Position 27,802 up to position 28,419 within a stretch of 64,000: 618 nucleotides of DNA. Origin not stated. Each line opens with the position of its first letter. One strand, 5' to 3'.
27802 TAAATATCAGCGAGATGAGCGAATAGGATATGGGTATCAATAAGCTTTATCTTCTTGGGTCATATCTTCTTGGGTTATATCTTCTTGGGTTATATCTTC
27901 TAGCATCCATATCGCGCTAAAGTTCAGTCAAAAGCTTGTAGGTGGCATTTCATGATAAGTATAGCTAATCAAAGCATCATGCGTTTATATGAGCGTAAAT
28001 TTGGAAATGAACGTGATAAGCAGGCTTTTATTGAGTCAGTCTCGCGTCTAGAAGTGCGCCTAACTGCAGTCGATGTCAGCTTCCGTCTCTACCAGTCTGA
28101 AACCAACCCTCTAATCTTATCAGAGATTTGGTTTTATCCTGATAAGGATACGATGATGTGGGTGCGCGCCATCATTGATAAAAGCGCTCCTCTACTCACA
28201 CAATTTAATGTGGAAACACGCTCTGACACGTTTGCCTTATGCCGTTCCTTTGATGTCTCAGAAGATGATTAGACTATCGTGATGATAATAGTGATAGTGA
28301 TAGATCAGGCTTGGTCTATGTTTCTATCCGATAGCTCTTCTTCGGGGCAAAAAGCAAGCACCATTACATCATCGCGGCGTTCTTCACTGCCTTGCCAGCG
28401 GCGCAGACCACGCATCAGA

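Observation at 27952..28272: Partner-switch locus without a diguanylate cyclase: an orphan 106-aa ORF occupies the output (SiaD) position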

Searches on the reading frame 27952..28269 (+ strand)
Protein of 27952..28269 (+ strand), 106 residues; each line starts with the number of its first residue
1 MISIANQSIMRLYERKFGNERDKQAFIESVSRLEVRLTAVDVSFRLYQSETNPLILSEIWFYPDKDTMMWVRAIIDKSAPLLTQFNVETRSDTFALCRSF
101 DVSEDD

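Call 3: search_protein_families(library=pfam, proteins=[window:27952-28269:+], max_evalue=1)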
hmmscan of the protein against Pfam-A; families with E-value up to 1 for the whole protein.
window:27952-28269:+ (106 aa): 0 families

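Call 4: search_protein_families(library=ncbifam, proteins=[window:27952-28269:+], max_evalue=1)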
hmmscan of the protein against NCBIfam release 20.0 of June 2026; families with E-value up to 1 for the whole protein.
window:27952-28269:+ (106 aa): 0 families

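Call 5: find_homologous_proteins(query=window:27952-28269:+, max_evalue=0.01)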
Query window:27952-28269:+ (106 aa): 5 proteins with E <= 0.01 among 5 candidates.
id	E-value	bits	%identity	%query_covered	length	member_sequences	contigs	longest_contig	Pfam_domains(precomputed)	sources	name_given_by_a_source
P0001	1.8e-62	225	100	100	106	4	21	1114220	-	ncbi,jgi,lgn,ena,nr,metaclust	ncbi:MAG: hypothetical protein ISQ23_06350 [Alphaproteobacteria bacterium]|nr:hypothetical protein [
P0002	1.4e-43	165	73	100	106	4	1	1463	-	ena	-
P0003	1.4e-42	162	73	100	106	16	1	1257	-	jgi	-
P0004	1.3e-41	159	70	100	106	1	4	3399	-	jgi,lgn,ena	-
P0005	1.7e-41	158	70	100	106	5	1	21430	-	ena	-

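Call 8: find_encoding_contigs(protein=P0005, flank=8000, max_places=5)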
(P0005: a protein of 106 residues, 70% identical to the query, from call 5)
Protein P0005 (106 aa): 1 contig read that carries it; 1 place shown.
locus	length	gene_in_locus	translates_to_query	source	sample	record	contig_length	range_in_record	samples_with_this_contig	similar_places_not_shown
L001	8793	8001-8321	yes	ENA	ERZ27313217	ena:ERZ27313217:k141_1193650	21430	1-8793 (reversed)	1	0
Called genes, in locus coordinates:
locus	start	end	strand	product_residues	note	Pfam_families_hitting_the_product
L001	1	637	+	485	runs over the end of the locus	PF00171:Aldedh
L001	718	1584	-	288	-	PF01488:Shikimate_DH (weak), PF02826:2-Hacid_dh_C (faint), PF03446:NAD_binding_2, PF03807:F420_oxidored, PF14833:NAD_binding_11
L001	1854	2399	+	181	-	PF00156:Pribosyltran, PF14681:UPRTase (weak)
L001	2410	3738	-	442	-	PF00557:Peptidase_M24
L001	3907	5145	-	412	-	PF12146:Hydrolase_4, PF12697:Abhydrolase_6, PF02566:OsmC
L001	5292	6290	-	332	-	PF08240:ADH_N, PF00107:ADH_zinc_N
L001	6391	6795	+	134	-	PF00581:Rhodanese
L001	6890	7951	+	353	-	PF19788:DUF6272, PF09345:SiaC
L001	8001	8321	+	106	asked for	-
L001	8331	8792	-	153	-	?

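Call 9: find_encoding_contigs(protein=P0004, flank=5000, max_places=5)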
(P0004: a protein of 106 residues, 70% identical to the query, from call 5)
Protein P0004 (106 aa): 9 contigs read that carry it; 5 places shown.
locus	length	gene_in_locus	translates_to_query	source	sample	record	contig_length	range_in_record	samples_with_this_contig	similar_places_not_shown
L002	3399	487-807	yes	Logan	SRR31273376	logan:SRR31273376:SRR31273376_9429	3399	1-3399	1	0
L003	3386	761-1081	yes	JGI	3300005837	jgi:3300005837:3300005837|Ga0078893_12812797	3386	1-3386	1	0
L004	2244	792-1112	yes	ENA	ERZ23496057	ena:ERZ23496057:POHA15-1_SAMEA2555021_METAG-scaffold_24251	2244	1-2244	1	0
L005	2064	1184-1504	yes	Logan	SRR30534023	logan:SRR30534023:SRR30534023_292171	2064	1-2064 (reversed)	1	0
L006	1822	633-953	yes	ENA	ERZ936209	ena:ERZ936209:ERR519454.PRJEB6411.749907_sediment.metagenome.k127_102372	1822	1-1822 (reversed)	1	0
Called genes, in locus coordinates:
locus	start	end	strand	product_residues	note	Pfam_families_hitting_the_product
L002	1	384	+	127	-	?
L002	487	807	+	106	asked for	-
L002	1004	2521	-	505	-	PF00989:PAS (weak), PF08447:PAS_3 (weak), PF08448:PAS_4 (weak), PF13426:PAS_9, PF07228:SpoIIE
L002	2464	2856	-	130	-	-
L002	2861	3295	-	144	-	-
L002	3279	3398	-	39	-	?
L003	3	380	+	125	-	?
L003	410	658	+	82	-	PF09345:SiaC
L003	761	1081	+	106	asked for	-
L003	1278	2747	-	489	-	PF00989:PAS (weak), PF08448:PAS_4 (weak), PF13426:PAS_9, PF08447:PAS_3 (weak), PF07228:SpoIIE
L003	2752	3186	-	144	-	-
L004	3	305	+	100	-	?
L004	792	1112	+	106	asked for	-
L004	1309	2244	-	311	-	?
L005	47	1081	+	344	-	PF19788:DUF6272, PF09345:SiaC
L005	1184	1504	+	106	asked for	-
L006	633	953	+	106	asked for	-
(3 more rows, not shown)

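Call 10: find_encoding_contigs(protein=P0001, flank=8000, max_places=6)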
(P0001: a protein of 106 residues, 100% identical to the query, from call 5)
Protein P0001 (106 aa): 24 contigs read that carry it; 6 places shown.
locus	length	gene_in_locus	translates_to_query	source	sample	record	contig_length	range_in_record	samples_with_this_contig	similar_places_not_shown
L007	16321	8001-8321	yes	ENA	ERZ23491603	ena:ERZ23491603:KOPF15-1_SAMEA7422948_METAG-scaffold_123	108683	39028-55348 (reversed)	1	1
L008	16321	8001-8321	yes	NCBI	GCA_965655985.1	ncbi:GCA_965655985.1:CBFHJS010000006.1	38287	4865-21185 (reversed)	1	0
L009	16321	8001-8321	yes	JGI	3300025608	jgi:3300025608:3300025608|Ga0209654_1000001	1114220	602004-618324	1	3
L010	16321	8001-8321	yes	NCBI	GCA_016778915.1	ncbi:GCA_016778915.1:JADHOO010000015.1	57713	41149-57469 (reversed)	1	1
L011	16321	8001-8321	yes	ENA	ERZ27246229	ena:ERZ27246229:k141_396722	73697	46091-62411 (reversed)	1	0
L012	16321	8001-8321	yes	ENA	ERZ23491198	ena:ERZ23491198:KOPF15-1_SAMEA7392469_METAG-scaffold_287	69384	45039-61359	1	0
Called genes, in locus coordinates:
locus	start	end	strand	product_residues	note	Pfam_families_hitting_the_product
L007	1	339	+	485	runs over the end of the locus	PF00171:Aldedh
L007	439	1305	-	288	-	PF01488:Shikimate_DH (faint), PF03446:NAD_binding_2, PF03807:F420_oxidored, PF14833:NAD_binding_11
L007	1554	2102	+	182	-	PF00156:Pribosyltran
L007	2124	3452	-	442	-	PF00557:Peptidase_M24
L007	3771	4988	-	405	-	PF00561:Abhydrolase_1 (faint), PF12146:Hydrolase_4, PF12697:Abhydrolase_6, PF02566:OsmC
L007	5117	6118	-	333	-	PF08240:ADH_N, PF00107:ADH_zinc_N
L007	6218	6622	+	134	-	PF00581:Rhodanese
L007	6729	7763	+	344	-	PF19788:DUF6272, PF09345:SiaC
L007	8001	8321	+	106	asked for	-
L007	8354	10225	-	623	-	PF00989:PAS (weak), PF08448:PAS_4, PF13426:PAS_9, PF08447:PAS_3 (weak), PF07228:SpoIIE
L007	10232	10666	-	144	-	-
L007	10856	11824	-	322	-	PF03446:NAD_binding_2, PF03807:F420_oxidored (weak), PF14833:NAD_binding_11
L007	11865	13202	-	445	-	PF02653:BPD_transp_2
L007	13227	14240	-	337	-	PF02653:BPD_transp_2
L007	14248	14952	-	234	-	PF00005:ABC_tran, PF09818:ABC_ATPase (faint), PF13304:AAA_21 (faint)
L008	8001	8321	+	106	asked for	-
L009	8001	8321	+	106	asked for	-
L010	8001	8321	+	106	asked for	-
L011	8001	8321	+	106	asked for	-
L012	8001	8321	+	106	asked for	-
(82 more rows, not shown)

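Call 20: predict_structure(alignment_id=A1)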
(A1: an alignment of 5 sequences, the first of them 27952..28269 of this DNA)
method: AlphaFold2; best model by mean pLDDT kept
length: 106 residues; sequences in the alignment: 5
mean_pLDDT: 44.4   pTM: 0.35
mean pLDDT of the five models: 44.4, 44.2, 41.0, 40.9, 40.4
residues with pLDDT >= 90: 0; 70-90: 0; 50-70: 35; < 50: 71
segments of 3 or more residues with pLDDT < 50: 1-16, 42-60, 74-106
pLDDT, mean of each block of 10 residues (from residue 1): 34 46 60 55 46 39 51 48 37 37 30
secondary structure, 60 per line:
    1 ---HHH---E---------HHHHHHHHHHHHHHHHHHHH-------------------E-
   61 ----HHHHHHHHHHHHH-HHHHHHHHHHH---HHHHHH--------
elements in order: H20-39 H65-77 H79-89 H93-98
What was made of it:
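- Tried and rejected: With a 5-sequence alignment it was unusable, pLDDT 44 (call 20).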

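Call 25: search_solved_structures(query=A1, max_evalue=10, show_alignments=2)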
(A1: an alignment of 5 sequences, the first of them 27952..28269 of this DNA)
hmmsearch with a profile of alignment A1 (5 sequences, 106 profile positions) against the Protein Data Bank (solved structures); distinct sequences matched with E-value up to 10: 3.
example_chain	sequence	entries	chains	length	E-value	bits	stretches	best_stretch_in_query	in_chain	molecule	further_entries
3kkd_A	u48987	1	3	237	0.19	15.3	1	17-98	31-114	transcriptional regulator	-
7ad3_G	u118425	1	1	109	0.75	13.4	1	29-75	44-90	Guanine nucleotide-binding protein subunit gamma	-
9sh6_G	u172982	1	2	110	0.85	13.2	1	29-74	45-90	Guanine nucleotide-binding protein subunit gamma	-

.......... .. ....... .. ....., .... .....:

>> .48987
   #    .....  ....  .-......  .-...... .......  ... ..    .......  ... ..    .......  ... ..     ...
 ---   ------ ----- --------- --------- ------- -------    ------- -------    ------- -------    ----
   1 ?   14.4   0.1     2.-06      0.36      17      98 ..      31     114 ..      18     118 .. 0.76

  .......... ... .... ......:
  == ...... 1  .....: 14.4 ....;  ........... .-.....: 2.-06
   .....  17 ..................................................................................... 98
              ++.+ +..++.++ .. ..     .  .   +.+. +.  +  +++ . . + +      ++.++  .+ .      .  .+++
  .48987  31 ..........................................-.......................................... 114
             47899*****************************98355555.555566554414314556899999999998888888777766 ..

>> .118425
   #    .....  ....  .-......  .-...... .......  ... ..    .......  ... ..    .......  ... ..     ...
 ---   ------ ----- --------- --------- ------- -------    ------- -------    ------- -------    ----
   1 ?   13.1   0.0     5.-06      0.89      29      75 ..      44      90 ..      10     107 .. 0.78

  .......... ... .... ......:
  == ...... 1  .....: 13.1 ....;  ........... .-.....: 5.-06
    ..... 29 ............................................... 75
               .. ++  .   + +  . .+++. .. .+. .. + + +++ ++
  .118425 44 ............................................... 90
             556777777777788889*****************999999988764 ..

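Call 26: search_protein_representatives(alignment_id=A1)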
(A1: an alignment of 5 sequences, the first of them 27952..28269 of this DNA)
Query: 5 sequences, 106 profile positions. Proteins with E-value up to 0.001 (for the whole library): 9; up to 1e-10: 5; up to 1e-30: 2. The best 9 are listed.
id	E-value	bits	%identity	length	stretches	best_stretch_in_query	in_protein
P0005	2.3e-60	217.6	-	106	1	1-106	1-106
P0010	2.4e-39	150.0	-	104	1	7-106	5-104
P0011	4.0e-30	120.4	-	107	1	5-106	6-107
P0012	6.2e-22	94.0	-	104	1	9-104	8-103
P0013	2.4e-13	66.4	-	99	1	8-75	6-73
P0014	3.8e-08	49.7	-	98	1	8-61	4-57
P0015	4.3e-08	49.5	-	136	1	6-71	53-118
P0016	1.1e-07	48.2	-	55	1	6-59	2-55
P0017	1.1e-05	41.7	-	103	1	9-75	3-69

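Call 28: find_encoding_contigs(protein=P0010, flank=6000, max_places=4)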
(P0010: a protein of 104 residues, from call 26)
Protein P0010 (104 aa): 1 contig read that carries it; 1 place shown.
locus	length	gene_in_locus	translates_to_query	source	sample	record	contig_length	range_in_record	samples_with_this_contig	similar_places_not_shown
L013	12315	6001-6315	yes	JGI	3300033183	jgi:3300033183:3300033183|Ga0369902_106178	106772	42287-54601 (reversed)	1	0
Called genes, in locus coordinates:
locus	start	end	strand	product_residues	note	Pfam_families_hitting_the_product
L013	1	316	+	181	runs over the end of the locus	PF00156:Pribosyltran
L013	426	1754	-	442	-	PF00557:Peptidase_M24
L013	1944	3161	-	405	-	PF12146:Hydrolase_4, PF12697:Abhydrolase_6, PF02566:OsmC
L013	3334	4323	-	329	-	PF08240:ADH_N, PF00107:ADH_zinc_N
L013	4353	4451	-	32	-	-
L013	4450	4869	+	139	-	PF00581:Rhodanese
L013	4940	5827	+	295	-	PF19788:DUF6272, PF09345:SiaC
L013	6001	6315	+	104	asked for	-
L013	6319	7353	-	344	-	PF07228:SpoIIE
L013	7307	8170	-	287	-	-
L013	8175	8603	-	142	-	-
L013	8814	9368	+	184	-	PF13371:TPR_9 (faint), PF13424:TPR_12 (faint), PF00515:TPR_1 (faint), PF07719:TPR_2 (faint), PF13181:TPR_8 (faint), PF13428:TPR_14 (faint), PF14559:TPR_19 (faint), PF13432:TPR_16 (weak)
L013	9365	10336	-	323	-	PF03446:NAD_binding_2, PF03807:F420_oxidored (weak), PF14833:NAD_binding_11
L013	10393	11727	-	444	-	PF02653:BPD_transp_2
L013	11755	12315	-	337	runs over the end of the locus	PF02653:BPD_transp_2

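Call 29: find_encoding_contigs(protein=P0011, flank=6000, max_places=3)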
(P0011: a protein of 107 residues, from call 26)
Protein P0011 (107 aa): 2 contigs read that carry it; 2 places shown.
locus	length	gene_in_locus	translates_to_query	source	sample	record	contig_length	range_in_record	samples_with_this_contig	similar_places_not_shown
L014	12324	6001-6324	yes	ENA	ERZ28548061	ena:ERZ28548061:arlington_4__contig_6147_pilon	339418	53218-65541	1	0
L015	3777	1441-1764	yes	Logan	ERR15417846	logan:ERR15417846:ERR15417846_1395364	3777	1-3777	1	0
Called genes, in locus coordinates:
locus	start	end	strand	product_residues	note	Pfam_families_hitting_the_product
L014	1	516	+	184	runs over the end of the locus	PF00156:Pribosyltran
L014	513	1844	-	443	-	PF01321:Creatinase_N (weak), PF00557:Peptidase_M24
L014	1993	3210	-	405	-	PF00561:Abhydrolase_1 (faint), PF12146:Hydrolase_4, PF02566:OsmC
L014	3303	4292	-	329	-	PF08240:ADH_N, PF00107:ADH_zinc_N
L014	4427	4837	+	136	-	PF00581:Rhodanese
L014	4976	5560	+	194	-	PF19788:DUF6272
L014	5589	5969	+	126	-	PF09345:SiaC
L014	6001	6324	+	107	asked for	-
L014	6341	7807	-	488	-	PF00989:PAS (faint), PF08448:PAS_4 (faint), PF13426:PAS_9 (weak), PF07228:SpoIIE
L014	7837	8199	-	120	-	-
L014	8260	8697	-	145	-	-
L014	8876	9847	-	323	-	PF03446:NAD_binding_2, PF03807:F420_oxidored (weak), PF14833:NAD_binding_11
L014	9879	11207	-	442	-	PF02653:BPD_transp_2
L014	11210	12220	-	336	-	PF02653:BPD_transp_2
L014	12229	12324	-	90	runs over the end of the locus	-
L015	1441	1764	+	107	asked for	-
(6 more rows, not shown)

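Call 30: find_encoding_contigs(protein=P0012, flank=6000, max_places=3)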
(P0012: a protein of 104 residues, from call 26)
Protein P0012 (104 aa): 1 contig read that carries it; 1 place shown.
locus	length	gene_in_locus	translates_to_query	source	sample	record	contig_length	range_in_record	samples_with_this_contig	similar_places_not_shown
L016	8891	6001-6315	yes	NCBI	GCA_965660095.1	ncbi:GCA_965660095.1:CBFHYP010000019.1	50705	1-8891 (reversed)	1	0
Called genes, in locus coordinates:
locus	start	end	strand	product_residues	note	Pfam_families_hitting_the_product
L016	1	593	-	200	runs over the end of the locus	PF00081:Sod_Fe_N, PF02777:Sod_Fe_C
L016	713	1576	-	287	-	PF01488:Shikimate_DH (weak), PF02558:ApbA (weak), PF02737:3HCDH_N (faint), PF02826:2-Hacid_dh_C (faint), PF03446:NAD_binding_2, PF03807:F420_oxidored, PF14833:NAD_binding_11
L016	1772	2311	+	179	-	PF00156:Pribosyltran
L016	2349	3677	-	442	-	PF01321:Creatinase_N, PF00557:Peptidase_M24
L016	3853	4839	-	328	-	PF08240:ADH_N, PF00107:ADH_zinc_N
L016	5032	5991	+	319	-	PF19788:DUF6272, PF09345:SiaC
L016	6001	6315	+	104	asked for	-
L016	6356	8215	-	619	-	PF00989:PAS (weak), PF08447:PAS_3 (weak), PF13426:PAS_9 (weak), PF07228:SpoIIE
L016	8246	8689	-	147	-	-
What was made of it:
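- The whole region is syntenic in this clade, including flanking housekeeping genes (calls 8, 10, 28-30). Extended synteny of the region means position alone proves little (calls 8, 10, 28-30).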

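Call 31: find_encoding_contigs(protein=P0017, flank=6000, max_places=3)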
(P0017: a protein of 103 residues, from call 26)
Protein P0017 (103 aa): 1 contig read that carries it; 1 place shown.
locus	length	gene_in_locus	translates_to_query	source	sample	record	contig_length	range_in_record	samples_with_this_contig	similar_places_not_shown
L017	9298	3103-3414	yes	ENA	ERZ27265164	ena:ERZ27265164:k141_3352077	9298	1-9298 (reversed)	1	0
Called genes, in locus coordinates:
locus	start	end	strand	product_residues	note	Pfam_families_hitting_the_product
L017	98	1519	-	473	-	PF00171:Aldedh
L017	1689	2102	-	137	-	PF02627:CMD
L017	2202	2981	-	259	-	PF03009:GDPD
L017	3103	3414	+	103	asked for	-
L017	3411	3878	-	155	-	PF05099:TerB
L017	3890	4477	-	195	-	PF01966:HD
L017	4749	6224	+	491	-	PF13581:HATPase_c_2 (faint), PF00512:HisKA, PF02518:HATPase_c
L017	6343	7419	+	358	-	PF12849:PBP_like_2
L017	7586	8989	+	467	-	PF12501:DUF3708, PF00528:BPD_transp_1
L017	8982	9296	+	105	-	?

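Call 33: find_homologous_proteins(query=A2, max_evalue=10)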
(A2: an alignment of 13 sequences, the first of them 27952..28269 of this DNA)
Query A2 (13 sequences) (106 aa, profile of the alignment): 99 proteins with E <= 10 among 1414 candidates.
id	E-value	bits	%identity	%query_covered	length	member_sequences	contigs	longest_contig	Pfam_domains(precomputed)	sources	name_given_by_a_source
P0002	9.0e-45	169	73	100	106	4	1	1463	-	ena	-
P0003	2.3e-44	167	73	100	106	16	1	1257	-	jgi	-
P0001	2.9e-44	167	100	100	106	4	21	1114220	-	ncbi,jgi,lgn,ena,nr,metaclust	ncbi:MAG: hypothetical protein ISQ23_06350 [Alphaproteobacteria bacterium]|nr:hypothetical protein [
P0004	3.7e-44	167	70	100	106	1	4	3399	-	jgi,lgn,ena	-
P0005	8.2e-44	166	70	100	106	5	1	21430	-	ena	-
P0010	5.9e-41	156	65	93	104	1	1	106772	-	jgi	-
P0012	1.8e-37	145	40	91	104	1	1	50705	-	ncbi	-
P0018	1.9e-36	142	38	97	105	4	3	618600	-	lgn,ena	-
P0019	3.1e-36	141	56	91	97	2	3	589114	-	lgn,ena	-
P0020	1.2e-34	136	38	92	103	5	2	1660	-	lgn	-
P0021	2.3e-33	132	42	91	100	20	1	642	-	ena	-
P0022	3.3e-33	132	45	91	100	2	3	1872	-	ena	-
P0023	5.0e-33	131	45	91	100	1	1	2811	-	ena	-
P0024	6.0e-33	131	40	91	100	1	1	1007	-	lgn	-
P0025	1.6e-32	129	44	92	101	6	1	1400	-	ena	-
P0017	8.4e-28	114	34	62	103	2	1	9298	-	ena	-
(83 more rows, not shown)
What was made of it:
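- Checked: More than chance: 5 close and about 100 wider homologous clusters exist (calls 5, 33).
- About 100 homologous clusters exist, all roughly 100-107 aa (calls 5, 26, 33).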

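Call 36: find_related_loci(query=A3, collection=genome_contigs, flank=7000)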
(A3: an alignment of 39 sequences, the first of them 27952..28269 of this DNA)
Query A3 (106 aa) in genome_contigs; peptide patterns used: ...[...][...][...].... (x = any residue, [..] = any of these).
25 stretches matched a pattern; 24 encode a relative of the query (tblastn E <= 1e-3); 24 distinct loci.
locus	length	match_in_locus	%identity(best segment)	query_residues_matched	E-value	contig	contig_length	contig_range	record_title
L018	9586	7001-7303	44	4-104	4e-25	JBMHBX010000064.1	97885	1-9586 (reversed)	MAG: Candidatus Puniceispirillaceae bacterium isolate STO1_bin.457 c_000000000064, whole genome shotgun sequence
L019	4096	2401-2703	45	4-104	6e-25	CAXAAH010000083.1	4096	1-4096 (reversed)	MAG TPA_asm: uncultured Alphaproteobacteria bacterium isolate ERR770965_maxbin2_1 genome assembly, contig: ERZ1741287.41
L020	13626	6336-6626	44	8-104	1e-24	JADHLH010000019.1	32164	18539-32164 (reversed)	MAG: Alphaproteobacteria bacterium isolate BS301-5m-G11 BS301-5m-C1586, whole genome shotgun sequence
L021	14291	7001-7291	43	8-104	1e-24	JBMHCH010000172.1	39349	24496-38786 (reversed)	MAG: Candidatus Puniceispirillaceae bacterium isolate STO1_bin.45 c_000000000172, whole genome shotgun sequence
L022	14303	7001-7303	44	4-104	4e-24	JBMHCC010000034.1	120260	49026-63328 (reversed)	MAG: Candidatus Puniceispirillaceae bacterium isolate STO1_bin.133 c_000000000034, whole genome shotgun sequence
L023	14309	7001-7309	41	3-104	2e-23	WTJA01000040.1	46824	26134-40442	MAG: Alphaproteobacteria bacterium isolate PL36326bin_7 NODE_46_length_46824_cov_11.608138, whole genome shotgun sequenc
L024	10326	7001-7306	38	3-104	5e-23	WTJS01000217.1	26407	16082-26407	MAG: Alphaproteobacteria bacterium isolate PL36330bin_25 NODE_551_length_26407_cov_6.701313, whole genome shotgun sequen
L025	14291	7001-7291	42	8-104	7e-23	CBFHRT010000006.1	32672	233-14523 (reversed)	MAG: Candidatus Puniceispirillaceae bacterium isolate AGTU_65_bin_9_strict genome assembly, contig: AGTU_65_bin_9_strict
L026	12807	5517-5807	40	8-104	9e-23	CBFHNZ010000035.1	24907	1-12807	MAG: Candidatus Puniceispirillaceae bacterium isolate Co_bin_12_indstr genome assembly, contig: Co_bin_12_indstr_c35, wh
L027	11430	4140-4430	40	8-104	1e-22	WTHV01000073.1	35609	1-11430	MAG: Alphaproteobacteria bacterium isolate PL36308bin_10 NODE_105_length_35609_cov_6.937897, whole genome shotgun sequen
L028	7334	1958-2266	40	3-104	2e-22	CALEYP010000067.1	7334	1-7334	MAG TPA_asm: uncultured Alphaproteobacteria bacterium isolate SRR7515929_bin.45_CONCOCT_v1.1_MAG genome assembly, contig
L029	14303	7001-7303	41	4-104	1e-21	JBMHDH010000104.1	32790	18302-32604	MAG: Candidatus Puniceispirillaceae bacterium isolate xHP1_bin.239 c_000000000104, whole genome shotgun sequence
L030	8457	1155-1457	40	4-104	5e-21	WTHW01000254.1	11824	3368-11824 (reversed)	MAG: Alphaproteobacteria bacterium isolate PL36308bin_32 NODE_1004_length_11824_cov_5.707962, whole genome shotgun seque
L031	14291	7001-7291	42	8-104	1e-22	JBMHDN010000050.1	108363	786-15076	MAG: Candidatus Puniceispirillaceae bacterium isolate xHP1_bin.49 c_000000000050, whole genome shotgun sequence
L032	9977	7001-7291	39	8-104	8e-21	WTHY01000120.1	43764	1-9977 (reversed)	MAG: Alphaproteobacteria bacterium isolate PL36310bin_7 NODE_42_length_43764_cov_7.769521, whole genome shotgun sequence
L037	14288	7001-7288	32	9-104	4e-18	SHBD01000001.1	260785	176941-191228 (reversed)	MAG: SAR116 cluster bacterium isolate MED-G116 SAR116-MED-G116-C1, whole genome shotgun sequence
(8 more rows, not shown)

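Call 41: predict_structure(alignment_id=A3)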
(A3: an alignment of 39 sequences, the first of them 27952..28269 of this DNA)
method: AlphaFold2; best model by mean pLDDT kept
length: 106 residues; sequences in the alignment: 39
mean_pLDDT: 83.9   pTM: 0.71
mean pLDDT of the five models: 83.9, 83.7, 83.4, 83.0, 80.1
residues with pLDDT >= 90: 46; 70-90: 46; 50-70: 12; < 50: 2
segments of 3 or more residues with pLDDT < 50: none
pLDDT, mean of each block of 10 residues (from residue 1): 70 93 89 76 91 94 90 76 74 90 75
secondary structure, 60 per line:
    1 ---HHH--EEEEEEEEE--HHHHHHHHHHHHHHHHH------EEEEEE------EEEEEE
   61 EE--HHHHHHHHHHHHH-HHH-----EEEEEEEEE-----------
elements in order: E9-17 H20-36 E43-48 E55-62 H65-77 E87-95
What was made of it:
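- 27952..28272 (+): ORF106: 106-aa cytoplasmic protein with a predicted ferredoxin-like beta-alpha-beta-beta-alpha-beta (dimeric alpha+beta-barrel/ABM-type) fold. It belongs to an unannotated family restricted to SAR116. AF2 pLDDT 83.9 with strands 9-17, 43-48, 55-62, 87-95 and helices 20-36, 65-77 (call 41).
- On Dimeric alpha+beta-barrel (ABM/Dabb) superfamily: AF2 pLDDT 83.9 and pTM 0.71 (call 41).
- AF2 gives pLDDT 83.9 and a beta-alpha-beta-beta-alpha-beta topology (call 41).
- Tried and rejected: The model became confident only with the 39-sequence alignment (call 41).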
